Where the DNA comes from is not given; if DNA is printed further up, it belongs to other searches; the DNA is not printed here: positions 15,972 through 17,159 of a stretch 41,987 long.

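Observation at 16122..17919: Passenger-less inverse-autotransporter barrel followed 1 nt later by a separately exported Cys-rich protein (possible split type Ve system)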

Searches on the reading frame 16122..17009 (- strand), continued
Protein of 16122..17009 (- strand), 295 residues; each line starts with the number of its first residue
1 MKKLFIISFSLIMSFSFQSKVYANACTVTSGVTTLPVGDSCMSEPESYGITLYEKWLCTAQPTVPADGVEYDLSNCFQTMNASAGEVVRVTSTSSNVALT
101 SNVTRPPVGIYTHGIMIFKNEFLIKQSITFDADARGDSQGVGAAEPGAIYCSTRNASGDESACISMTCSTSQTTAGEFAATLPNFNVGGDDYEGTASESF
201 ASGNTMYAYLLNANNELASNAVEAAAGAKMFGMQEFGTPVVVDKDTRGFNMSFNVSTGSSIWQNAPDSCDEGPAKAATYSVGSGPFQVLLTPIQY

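Call 67: find_encoding_contigs(protein=P0248, flank=5000, max_places=3)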
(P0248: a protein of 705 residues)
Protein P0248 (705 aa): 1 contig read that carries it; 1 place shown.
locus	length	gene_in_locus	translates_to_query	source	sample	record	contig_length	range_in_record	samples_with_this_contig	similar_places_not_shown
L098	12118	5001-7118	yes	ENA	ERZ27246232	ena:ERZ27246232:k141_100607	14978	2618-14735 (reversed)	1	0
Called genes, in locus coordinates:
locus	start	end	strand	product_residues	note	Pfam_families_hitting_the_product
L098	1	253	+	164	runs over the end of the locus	?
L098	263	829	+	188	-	PF01066:CDP-OH_P_transf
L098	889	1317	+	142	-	-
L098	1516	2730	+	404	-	PF13102:Phage_int_SAM_5 (weak)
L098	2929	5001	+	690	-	PF11924:IAT_beta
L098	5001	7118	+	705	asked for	PF12733:Cadherin-like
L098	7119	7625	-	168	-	-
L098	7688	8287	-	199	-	-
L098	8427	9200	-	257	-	-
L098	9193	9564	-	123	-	-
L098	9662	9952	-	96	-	-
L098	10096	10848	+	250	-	-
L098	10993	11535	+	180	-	PF00239:Resolvase, PF02796:HTH_7 (weak), PF13384:HTH_23 (weak)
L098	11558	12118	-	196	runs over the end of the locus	-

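Call 68: search_protein_families(library=pfam, proteins=[L098:2929-4998:+], max_evalue=0.1)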
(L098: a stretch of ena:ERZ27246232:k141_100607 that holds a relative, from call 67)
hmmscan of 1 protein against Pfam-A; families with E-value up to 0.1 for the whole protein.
L098:2929-4998:+ (690 aa): 3 families
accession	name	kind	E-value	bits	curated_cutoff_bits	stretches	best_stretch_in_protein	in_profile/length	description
PF11924.14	IAT_beta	-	9.4e-41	140.6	22.3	1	411-675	8-279/279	Inverse autotransporter, beta-domain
PF14586.11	MHC_I_2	-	0.051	13.9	27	0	410-469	40-99/174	Class I Histocompatibility antigen, NKG2D ligand, domains 1 and 2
PF01166.23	TSC22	-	0.078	13.6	30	0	279-309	20-50/57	TSC-22/dip/bun family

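Call 70: find_encoding_contigs(protein=P0255, flank=4000, max_places=2)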
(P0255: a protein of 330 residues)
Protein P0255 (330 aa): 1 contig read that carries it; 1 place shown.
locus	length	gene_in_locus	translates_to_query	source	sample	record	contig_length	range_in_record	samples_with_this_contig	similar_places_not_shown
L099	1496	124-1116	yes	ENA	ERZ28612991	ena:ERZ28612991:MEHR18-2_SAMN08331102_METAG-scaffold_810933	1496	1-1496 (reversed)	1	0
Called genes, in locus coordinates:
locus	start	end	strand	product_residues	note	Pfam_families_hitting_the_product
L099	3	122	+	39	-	?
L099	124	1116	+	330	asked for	-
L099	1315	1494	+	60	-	?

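Call 71: find_encoding_contigs(protein=P0283, flank=4000, max_places=2)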
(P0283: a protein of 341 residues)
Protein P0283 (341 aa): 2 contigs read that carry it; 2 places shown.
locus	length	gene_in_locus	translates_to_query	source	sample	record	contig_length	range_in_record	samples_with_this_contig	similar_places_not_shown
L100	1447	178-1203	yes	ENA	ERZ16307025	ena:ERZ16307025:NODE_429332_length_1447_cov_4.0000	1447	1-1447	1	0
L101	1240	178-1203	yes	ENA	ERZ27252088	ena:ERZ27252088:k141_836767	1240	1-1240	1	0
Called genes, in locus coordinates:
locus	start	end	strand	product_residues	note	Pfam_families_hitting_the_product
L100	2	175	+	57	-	?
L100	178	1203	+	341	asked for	-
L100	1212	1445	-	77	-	?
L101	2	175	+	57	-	?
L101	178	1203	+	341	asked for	-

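Call 74: find_encoding_contigs(protein=P0229, flank=4000, max_places=3)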
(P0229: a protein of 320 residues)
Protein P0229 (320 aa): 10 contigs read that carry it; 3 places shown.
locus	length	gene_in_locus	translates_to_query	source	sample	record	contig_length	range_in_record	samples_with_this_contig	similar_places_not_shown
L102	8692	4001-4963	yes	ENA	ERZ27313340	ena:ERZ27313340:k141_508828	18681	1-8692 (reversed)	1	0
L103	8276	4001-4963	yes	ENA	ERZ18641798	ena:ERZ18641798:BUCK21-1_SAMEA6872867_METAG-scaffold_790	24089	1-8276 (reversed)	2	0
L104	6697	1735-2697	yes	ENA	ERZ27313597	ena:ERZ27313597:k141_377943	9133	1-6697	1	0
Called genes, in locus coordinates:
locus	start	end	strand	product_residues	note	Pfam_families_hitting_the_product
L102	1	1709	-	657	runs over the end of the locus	-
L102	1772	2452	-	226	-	PF13628:DUF4142, PF03713:DUF305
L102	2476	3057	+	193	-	PF04234:CopC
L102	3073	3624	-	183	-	-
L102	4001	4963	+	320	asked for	-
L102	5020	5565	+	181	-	PF13302:Acetyltransf_3 (weak), PF13673:Acetyltransf_10 (weak), PF00583:Acetyltransf_1, PF13508:Acetyltransf_7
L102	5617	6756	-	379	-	PF00278:Orn_DAP_Arg_deC, PF01168:Ala_racemase_N (weak), PF02784:Orn_Arg_deC_N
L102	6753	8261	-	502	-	PF03435:Sacchrp_dh_NADP, PF16653:Sacchrp_dh_C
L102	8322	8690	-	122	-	?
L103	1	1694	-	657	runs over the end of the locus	-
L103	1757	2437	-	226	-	PF13628:DUF4142, PF03713:DUF305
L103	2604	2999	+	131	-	PF04234:CopC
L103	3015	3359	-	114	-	-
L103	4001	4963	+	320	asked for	-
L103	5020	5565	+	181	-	PF13302:Acetyltransf_3 (weak), PF13673:Acetyltransf_10 (weak), PF00583:Acetyltransf_1, PF13508:Acetyltransf_7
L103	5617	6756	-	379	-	PF00278:Orn_DAP_Arg_deC, PF01168:Ala_racemase_N (weak), PF02784:Orn_Arg_deC_N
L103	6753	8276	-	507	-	?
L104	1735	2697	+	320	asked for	-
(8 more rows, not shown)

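Call 79: find_encoding_contigs(protein=P0196, flank=2500, max_places=2)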
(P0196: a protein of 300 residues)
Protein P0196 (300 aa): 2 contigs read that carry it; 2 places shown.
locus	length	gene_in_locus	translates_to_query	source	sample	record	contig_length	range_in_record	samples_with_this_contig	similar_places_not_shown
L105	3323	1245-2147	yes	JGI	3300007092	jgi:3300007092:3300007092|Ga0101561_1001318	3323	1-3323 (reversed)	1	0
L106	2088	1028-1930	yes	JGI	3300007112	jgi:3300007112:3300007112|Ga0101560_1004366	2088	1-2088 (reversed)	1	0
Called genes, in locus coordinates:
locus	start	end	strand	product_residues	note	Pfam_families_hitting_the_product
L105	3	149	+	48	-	?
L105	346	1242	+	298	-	PF11924:IAT_beta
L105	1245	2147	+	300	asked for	-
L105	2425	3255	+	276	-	PF11932:DUF3450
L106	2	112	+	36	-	?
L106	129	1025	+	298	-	PF11924:IAT_beta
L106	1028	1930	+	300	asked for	-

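Call 80: find_encoding_contigs(protein=P0190, flank=2500, max_places=2)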
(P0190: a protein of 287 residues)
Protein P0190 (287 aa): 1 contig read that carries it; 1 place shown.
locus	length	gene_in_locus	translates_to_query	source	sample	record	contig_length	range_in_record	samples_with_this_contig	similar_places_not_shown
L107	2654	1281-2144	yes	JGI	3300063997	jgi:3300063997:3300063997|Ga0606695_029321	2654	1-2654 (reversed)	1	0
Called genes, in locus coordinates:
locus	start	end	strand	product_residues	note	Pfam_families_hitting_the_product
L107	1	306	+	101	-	?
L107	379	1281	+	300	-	PF11924:IAT_beta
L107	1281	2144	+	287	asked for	-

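Call 81: find_encoding_contigs(protein=P0264, flank=2500, max_places=2)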
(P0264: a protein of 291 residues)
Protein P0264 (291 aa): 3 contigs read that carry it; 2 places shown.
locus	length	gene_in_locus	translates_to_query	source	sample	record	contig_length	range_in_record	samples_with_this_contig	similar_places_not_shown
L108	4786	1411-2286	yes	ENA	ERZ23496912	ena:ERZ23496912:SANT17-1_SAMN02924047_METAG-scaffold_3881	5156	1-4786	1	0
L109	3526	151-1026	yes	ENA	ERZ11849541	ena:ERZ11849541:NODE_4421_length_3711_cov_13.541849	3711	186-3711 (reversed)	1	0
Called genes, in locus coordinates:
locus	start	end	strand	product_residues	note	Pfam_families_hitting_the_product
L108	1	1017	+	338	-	?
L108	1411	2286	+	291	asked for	-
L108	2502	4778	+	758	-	PF11974:bMG3 (faint), PF13620:CarboxypepD_reg (weak)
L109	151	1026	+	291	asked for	-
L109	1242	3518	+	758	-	PF11974:bMG3 (faint), PF13620:CarboxypepD_reg (weak)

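Call 84: find_encoding_contigs(protein=P0267, flank=2500, max_places=2)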
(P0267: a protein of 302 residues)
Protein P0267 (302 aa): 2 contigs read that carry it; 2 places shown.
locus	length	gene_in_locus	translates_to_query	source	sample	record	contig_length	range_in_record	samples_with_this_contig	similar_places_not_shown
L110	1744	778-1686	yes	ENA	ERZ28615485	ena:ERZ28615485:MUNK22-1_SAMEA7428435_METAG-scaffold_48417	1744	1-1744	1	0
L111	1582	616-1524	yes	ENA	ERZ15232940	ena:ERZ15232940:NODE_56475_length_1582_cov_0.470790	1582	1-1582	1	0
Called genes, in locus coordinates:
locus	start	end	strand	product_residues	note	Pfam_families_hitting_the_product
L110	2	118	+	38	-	?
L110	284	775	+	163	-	PF17963:Big_9, PF18911:PKD_4, PF22352:K319L-like_PKD, PF00801:PKD (weak)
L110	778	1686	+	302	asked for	-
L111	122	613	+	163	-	PF17963:Big_9, PF18911:PKD_4, PF22352:K319L-like_PKD, PF00801:PKD (weak)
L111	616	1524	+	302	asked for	-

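Call 85: find_encoding_contigs(protein=P0250, flank=2500, max_places=2)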
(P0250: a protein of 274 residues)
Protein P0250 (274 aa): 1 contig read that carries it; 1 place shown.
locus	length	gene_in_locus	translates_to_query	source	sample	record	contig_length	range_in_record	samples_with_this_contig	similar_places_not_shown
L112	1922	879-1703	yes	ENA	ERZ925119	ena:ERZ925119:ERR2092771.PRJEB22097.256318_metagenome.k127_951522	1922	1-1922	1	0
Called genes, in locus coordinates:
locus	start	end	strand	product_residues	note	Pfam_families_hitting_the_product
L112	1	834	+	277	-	?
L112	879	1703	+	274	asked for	-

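Call 86: find_encoding_contigs(protein=P0232, flank=2500, max_places=2)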
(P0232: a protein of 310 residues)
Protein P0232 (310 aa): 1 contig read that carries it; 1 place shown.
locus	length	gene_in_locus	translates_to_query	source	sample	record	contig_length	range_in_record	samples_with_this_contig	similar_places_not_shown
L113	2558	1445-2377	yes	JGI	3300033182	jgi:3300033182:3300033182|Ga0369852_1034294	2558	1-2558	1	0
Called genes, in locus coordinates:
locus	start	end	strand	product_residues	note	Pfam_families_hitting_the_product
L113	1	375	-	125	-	?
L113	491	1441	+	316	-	PF11924:IAT_beta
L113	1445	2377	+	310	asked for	-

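Call 92: fold_search(model_id=the predicted structure, library=viral)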
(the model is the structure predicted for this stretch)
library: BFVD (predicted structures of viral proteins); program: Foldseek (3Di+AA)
matches with E <= 10: 169; with E <= 0.001: 0
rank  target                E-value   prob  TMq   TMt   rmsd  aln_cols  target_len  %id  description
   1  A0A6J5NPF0            1.5e-01  0.03  0.11  0.09  21.5       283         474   12  Uncharacterized protein [uncultured Caudovirales phage]
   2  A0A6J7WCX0            2.6e-01  0.01  0.08  0.05  24.5       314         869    8  Uncharacterized protein [uncultured Caudovirales phage]
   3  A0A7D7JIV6            3.0e-01  0.01  0.10  0.04  35.4       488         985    9  Glycoprotein [Blattodean phenui-related virus OKIAV294]
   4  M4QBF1                3.8e-01  0.03  0.09  0.04  16.8       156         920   11  Putative tail fiber [Escherichia phage phiKP26]
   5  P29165                4.8e-01  0.01  0.10  0.04  30.5       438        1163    8  Genome polyprotein (Fragment) [Yellow fever virus (isolate Peru/1899/1981)]
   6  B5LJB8                5.9e-01  0.01  0.09  0.07  24.1       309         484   11  Minor tail protein [Mycobacterium phage Myrna]
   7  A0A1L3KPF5            6.3e-01  0.01  0.09  0.03  32.3       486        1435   10  Putative glycoprotein [Hubei lepidoptera virus 1]
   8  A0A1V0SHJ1            6.6e-01  0.01  0.07  0.06  19.8       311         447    9  Uncharacterized protein [Klosneuvirus KNV1]
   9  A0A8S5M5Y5            6.6e-01  0.01  0.08  0.03  29.5       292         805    9  Head fiber protein [Myoviridae sp. ctCL221]
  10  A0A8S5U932            6.6e-01  0.01  0.09  0.02  32.7       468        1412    6  Minor structural protein putative tail fiber [Herelleviridae sp. cti3G1]
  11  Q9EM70                7.0e-01  0.01  0.10  0.06  26.4       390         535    9  Spike glycoprotein S1 subunit (Fragment) [Infectious bronchitis virus]
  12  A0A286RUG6            7.8e-01  0.01  0.10  0.05  38.1       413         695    9  Envelope glycoprotein C [Beluga whale alphaherpesvirus 1]
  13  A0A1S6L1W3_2          7.8e-01  0.01  0.07  0.04  30.9       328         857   12  (no name in the UniProt tables at hand)
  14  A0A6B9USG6            8.3e-01  0.01  0.08  0.06  25.4       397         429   12  (no name in the UniProt tables at hand)
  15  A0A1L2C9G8            8.3e-01  0.01  0.07  0.07  25.8       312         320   10  Uncharacterized protein [Pseudomonas phage ZC08]
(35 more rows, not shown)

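Call 95: find_related_loci(query=A2, collection=viral_contigs, flank=3000)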
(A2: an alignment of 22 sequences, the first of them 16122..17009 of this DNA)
Query A2 (295 aa) in viral_contigs; peptide patterns used: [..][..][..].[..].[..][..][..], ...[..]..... (x = any residue, [..] = any of these).
92 stretches matched a pattern, but none encodes a relative of the query by tblastn (E <= 1e-3).

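Call 96: find_related_loci(query=P0229, collection=viral_contigs, flank=3000)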
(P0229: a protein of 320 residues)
Query P0229 (320 aa) in viral_contigs; peptide patterns used: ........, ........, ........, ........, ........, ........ (x = any residue, [..] = any of these).
23 stretches matched a pattern, but none encodes a relative of the query by tblastn (E <= 1e-3).
